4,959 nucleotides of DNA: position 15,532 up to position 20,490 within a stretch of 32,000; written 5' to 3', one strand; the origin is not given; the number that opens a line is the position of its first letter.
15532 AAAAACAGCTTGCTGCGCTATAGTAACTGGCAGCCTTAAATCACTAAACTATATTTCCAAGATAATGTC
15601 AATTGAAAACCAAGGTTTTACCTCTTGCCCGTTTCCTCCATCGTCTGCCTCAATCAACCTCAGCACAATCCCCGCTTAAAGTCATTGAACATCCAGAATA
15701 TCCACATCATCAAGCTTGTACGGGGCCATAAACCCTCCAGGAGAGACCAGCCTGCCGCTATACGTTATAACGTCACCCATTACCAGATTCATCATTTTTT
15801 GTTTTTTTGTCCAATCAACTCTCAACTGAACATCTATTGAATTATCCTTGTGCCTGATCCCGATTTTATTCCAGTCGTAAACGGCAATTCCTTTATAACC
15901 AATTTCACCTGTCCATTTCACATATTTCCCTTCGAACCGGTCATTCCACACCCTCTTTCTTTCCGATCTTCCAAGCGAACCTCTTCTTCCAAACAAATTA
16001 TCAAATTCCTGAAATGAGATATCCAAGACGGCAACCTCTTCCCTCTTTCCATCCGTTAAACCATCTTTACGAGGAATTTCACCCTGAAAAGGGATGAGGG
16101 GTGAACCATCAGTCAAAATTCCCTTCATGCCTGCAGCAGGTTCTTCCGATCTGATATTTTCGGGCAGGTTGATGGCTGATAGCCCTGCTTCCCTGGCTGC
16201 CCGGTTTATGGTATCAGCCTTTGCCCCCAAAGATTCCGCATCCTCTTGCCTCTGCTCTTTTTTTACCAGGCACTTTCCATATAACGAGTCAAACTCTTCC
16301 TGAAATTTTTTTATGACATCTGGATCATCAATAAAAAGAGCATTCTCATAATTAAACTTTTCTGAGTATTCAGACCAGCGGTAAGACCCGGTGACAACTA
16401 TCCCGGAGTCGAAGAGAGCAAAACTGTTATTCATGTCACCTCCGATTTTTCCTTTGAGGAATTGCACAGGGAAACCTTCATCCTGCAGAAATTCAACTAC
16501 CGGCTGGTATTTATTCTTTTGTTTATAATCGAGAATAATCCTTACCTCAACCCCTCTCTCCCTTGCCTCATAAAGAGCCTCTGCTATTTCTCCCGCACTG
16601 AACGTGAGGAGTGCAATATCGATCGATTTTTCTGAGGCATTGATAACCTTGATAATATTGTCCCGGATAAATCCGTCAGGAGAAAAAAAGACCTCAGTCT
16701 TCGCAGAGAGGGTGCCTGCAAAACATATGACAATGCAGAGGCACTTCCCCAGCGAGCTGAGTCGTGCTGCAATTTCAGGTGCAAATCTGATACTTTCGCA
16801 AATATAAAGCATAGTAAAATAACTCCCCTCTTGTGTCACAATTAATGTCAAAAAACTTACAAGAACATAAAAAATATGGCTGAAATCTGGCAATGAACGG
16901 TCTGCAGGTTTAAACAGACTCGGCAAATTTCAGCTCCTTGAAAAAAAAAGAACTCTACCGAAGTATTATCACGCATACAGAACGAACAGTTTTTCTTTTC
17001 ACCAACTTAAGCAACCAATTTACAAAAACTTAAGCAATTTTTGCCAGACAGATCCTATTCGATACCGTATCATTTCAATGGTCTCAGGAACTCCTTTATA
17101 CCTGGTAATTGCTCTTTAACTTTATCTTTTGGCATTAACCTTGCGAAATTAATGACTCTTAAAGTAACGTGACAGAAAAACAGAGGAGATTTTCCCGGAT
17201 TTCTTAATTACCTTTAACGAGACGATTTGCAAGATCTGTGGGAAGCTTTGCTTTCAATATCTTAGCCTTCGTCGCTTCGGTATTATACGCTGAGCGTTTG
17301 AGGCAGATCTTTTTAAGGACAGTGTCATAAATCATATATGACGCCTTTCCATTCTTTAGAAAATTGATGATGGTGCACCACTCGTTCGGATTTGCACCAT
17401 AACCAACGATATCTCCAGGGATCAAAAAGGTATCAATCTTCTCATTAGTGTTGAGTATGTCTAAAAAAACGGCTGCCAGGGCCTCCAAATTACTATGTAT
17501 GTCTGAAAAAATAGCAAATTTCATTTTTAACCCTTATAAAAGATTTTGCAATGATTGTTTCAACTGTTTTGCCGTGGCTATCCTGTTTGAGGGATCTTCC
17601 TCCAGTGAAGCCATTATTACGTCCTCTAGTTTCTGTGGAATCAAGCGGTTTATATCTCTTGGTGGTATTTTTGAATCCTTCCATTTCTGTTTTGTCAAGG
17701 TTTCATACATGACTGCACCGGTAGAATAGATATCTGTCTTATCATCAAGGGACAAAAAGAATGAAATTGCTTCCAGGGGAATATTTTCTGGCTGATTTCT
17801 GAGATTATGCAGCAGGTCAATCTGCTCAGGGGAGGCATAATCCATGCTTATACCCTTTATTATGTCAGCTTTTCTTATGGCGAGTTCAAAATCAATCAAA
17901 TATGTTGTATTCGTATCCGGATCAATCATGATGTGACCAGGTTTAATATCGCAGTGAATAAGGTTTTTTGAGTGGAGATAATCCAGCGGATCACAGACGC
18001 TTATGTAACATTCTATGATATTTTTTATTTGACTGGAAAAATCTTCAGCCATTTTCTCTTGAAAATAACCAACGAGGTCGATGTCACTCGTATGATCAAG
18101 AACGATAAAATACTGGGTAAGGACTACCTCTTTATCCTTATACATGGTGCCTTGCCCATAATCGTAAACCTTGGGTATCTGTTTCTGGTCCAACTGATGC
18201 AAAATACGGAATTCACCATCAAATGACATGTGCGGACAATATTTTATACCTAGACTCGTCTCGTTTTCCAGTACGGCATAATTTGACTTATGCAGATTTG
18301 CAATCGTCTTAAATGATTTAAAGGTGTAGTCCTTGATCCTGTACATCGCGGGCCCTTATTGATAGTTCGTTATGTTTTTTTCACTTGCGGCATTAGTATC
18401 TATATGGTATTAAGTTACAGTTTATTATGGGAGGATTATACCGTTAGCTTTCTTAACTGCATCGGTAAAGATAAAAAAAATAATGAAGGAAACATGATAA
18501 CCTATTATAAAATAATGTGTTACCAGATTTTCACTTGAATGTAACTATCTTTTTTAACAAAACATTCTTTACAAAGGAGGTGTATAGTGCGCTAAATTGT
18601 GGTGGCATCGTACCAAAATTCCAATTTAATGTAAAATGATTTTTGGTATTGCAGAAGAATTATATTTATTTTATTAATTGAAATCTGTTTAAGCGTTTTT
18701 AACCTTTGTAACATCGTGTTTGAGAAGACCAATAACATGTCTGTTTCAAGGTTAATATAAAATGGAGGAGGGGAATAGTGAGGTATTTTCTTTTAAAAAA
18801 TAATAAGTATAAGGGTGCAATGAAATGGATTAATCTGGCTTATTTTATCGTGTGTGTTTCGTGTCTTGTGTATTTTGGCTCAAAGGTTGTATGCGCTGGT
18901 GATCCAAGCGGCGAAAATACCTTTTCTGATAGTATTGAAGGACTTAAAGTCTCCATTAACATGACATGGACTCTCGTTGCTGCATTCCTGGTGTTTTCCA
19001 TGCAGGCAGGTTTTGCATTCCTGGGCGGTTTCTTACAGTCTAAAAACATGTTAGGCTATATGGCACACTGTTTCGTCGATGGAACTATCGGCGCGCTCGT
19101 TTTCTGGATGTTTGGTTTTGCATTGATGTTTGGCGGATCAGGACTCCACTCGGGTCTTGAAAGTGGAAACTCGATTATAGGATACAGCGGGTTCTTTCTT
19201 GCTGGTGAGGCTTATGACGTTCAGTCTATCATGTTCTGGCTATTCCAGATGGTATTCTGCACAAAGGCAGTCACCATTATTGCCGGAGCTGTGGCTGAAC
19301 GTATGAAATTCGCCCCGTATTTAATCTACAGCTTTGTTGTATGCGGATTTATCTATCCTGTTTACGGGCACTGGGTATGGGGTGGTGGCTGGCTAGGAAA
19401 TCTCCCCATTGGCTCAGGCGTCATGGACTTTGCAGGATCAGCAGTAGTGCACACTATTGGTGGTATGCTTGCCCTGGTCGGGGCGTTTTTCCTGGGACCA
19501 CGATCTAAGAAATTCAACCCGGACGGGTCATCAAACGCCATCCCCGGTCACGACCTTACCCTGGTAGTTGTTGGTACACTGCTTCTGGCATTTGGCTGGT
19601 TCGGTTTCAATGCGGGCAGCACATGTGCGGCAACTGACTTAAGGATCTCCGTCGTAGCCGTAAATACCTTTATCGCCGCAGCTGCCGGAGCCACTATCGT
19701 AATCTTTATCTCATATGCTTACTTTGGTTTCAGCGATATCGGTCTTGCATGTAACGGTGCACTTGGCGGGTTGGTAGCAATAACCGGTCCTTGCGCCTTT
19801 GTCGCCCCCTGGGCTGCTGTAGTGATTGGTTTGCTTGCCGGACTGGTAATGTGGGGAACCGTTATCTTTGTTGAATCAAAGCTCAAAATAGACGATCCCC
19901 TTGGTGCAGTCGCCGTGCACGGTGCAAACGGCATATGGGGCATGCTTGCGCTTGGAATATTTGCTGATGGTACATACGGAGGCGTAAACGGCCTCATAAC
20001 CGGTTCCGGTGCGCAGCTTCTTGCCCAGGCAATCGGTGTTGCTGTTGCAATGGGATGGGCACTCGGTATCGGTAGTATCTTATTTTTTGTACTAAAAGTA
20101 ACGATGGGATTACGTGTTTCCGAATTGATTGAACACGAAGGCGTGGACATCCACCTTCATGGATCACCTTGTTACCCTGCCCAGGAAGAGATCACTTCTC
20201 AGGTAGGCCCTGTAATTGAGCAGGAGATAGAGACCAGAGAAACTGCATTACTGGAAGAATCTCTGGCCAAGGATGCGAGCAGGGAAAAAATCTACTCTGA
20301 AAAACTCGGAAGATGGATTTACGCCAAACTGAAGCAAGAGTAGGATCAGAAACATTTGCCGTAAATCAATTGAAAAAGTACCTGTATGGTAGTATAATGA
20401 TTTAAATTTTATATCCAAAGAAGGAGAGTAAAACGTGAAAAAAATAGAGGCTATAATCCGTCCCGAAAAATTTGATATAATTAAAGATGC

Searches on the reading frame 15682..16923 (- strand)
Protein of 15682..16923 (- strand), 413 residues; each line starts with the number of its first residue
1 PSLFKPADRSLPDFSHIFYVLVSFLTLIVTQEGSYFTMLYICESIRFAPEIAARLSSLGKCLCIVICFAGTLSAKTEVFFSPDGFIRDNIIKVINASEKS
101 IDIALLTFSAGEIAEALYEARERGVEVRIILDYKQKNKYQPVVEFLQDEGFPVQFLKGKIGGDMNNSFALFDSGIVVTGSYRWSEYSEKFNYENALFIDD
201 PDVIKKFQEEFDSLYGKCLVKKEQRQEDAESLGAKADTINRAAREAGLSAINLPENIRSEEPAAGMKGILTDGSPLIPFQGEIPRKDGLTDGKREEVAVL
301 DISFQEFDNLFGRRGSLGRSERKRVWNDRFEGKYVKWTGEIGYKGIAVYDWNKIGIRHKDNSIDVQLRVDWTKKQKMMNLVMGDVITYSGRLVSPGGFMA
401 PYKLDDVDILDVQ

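Call 73: search_protein_families(library=pfam, proteins=[window:15682-16923:-], max_evalue=0.001)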
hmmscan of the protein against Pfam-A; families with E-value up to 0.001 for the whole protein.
window:15682-16923:- (413 aa): 2 families
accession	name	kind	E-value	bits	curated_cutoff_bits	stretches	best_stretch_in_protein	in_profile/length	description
PF13091.12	PLDc_2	-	1.2e-21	77.4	27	1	90-214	1-131/132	PLD-like domain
PF07894.18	SACK1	-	2.6e-09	37.5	21.4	1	75-216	111-270/274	Scaffolding anchor of CK1 domain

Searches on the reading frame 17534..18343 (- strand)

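Call 73: search_protein_families(library=pfam, proteins=[window:17534-18343:-], max_evalue=0.001)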
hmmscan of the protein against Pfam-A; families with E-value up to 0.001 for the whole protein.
window:17534-18343:- (269 aa): 4 families
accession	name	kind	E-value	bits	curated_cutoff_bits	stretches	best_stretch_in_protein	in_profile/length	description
PF00069.31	Pkinase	-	3.3e-14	53.4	31.7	1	40-255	44-252/263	Protein kinase domain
PF07714.23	PK_Tyr_Ser-Thr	-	2e-10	40.8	23.1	1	40-235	47-217/258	Protein tyrosine and serine/threonine kinase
PF01636.29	APH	-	3e-05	24.3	23.2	0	125-155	167-197/239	Phosphotransferase enzyme family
PF06293.20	Kdo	-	0.00095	19.1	21.3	0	37-158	54-172/207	Lipopolysaccharide kinase (Kdo/WaaP) family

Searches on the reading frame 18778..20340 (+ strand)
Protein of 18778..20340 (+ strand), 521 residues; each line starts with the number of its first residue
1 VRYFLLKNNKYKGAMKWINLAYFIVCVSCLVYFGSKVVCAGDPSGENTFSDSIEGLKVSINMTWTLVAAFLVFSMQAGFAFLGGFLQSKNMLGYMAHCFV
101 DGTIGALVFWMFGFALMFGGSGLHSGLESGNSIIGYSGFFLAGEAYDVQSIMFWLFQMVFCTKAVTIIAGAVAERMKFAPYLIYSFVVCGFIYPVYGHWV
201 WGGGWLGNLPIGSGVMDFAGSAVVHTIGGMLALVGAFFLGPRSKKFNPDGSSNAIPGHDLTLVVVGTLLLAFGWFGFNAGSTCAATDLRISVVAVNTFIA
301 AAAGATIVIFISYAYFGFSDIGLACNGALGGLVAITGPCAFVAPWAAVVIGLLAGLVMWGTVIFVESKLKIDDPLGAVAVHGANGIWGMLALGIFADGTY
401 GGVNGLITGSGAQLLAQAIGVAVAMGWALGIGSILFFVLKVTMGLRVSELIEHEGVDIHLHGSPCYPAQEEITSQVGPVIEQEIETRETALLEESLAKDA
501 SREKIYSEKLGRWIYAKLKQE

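Call 73: search_protein_families(library=pfam, proteins=[window:18778-20340:+], max_evalue=0.001)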
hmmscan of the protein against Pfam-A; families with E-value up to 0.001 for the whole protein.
window:18778-20340:+ (521 aa): 1 family
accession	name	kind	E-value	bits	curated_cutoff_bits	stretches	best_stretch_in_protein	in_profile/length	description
PF00909.26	Ammonium_transp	-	1.6e-112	376.6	23.2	1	64-464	2-397/399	Ammonium Transporter Family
